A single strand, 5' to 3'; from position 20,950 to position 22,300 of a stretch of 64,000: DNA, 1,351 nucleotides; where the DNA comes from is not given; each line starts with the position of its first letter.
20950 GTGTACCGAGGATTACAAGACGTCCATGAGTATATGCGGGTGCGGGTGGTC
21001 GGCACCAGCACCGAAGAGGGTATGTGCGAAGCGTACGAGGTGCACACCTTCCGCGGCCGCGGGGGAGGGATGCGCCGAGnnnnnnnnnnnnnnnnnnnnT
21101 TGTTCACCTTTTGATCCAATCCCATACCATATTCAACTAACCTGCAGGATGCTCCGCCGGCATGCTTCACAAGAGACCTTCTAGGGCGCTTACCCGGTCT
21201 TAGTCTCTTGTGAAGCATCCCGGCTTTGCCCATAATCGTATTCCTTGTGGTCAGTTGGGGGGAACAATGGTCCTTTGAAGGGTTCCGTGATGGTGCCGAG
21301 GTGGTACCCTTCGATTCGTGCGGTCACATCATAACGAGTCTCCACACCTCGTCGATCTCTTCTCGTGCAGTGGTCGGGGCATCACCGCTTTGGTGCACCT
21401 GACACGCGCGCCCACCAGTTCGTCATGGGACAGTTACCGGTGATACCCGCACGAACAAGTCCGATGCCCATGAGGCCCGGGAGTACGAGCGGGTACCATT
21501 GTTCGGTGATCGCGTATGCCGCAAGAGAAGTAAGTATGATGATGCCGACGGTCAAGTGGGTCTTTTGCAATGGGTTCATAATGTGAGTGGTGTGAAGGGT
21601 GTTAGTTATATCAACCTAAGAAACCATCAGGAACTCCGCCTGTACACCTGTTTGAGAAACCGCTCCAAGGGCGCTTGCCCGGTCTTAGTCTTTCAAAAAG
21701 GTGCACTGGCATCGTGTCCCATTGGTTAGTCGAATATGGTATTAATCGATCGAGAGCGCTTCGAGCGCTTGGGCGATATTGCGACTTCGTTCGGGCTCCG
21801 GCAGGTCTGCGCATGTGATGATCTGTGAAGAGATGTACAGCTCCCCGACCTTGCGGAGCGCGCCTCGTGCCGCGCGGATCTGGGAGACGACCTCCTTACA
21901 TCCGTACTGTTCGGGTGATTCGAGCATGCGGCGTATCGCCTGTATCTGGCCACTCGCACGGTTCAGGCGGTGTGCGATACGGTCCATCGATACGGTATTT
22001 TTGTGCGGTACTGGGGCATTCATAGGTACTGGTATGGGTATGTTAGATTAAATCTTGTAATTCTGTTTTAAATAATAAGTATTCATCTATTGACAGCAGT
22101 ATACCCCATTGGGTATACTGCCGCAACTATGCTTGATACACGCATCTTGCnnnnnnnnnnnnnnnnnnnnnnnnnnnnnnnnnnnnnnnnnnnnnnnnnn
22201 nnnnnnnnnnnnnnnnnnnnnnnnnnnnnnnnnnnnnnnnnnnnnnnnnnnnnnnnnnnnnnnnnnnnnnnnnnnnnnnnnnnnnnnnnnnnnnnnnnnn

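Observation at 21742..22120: CsoR-family repressor with Cys-Gln-Cys (no His) and a textbook CsoR operator on a divergent efflux promoter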

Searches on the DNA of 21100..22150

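Call 63: search_rna_families(source=window, start=21100, end=22150, threshold=evalue, max_evalue=1)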
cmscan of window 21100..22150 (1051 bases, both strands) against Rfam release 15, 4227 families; matches with E-value up to 1: 1.
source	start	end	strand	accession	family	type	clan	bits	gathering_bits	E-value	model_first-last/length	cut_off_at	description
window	21114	21239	-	RF02204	WT1-AS_2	Gene; lncRNA;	-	18.6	45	0.5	1-137/137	no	WT1 antisense RNA conserved region 2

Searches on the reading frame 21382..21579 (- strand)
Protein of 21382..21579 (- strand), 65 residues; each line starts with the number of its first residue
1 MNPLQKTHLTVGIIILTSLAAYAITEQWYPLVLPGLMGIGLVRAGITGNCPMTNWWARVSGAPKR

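Call 7: search_protein_families(library=pfam, proteins=[window:21382-21579:-], max_evalue=0.01)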
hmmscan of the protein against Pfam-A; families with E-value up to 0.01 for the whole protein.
window:21382-21579:- (65 aa): 1 family
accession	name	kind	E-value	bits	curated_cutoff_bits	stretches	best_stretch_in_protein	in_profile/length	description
PF11127.14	YgaP-like_TM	-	5.2e-05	23.7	25.3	1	9-54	14-56/66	Inner membrane protein YgaP-like, transmembrane domain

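Call 8: search_protein_families(library=ncbifam, proteins=[window:21382-21579:-], max_evalue=0.01)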
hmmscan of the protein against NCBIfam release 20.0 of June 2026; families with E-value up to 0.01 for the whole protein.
window:21382-21579:- (65 aa): 0 families

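Call 71: search_protein_families(library=pfam, alignment_id=A4, max_evalue=0.01)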
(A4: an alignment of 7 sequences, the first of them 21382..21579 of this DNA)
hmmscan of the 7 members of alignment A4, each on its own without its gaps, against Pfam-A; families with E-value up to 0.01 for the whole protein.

A. member 1, window:21382-21579:- (65 aa): 1 family
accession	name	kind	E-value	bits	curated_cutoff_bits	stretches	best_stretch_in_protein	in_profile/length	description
PF11127.14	YgaP-like_TM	-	5.2e-05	23.7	25.3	1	9-54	14-56/66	Inner membrane protein YgaP-like, transmembrane domain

B. families by the number of members that match (of 7 scanned): 1 family
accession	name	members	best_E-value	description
PF11127.14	YgaP-like_TM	7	5.1e-07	Inner membrane protein YgaP-like, transmembrane domain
